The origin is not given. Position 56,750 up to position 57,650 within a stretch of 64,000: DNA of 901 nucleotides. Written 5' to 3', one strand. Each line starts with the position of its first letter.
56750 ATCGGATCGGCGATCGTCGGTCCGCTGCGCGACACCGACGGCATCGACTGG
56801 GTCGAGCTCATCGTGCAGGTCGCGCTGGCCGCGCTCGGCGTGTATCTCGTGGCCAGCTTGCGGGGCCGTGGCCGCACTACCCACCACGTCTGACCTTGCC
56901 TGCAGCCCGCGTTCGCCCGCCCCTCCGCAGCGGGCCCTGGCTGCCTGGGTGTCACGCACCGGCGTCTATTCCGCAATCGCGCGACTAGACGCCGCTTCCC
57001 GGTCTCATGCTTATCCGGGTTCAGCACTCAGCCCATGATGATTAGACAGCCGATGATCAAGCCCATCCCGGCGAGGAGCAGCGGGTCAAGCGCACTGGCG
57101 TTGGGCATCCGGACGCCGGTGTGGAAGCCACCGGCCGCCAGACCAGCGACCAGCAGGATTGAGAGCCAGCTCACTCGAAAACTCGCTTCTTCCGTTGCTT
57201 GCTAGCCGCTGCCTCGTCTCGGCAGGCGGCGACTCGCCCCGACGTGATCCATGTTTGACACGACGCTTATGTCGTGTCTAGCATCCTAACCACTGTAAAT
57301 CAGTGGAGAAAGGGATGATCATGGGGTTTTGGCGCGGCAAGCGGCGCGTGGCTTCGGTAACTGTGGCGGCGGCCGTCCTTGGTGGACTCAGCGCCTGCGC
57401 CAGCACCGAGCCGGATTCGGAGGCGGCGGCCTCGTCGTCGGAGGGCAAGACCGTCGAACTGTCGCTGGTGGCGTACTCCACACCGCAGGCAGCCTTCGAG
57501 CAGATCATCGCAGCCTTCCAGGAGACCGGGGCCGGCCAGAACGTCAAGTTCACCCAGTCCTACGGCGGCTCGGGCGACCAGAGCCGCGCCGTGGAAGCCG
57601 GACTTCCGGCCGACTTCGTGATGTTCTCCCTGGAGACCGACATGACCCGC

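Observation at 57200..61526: Sulfate ABC transporter operon with palindromic operator in its promoter and an Rrf2 regulator encoded immediately downstream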

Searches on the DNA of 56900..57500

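Call 50: search_rna_families(source=window, start=56900, end=57500, threshold=evalue, max_evalue=10)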
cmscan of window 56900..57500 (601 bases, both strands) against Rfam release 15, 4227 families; matches with E-value up to 10: 2.
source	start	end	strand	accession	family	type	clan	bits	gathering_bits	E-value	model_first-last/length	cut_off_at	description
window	57183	57238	-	RF03142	L2-Alphaproteobacteria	Cis-reg; leader;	-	14.1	37.8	0.69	1-66/66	no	L2-Alphaproteobacteria ribosomal protein leader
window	57028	57079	+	RF01121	sR38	Gene; snRNA; snoRNA; CD-box;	-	11.6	50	4.3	1-59/59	no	Small nucleolar RNA sR38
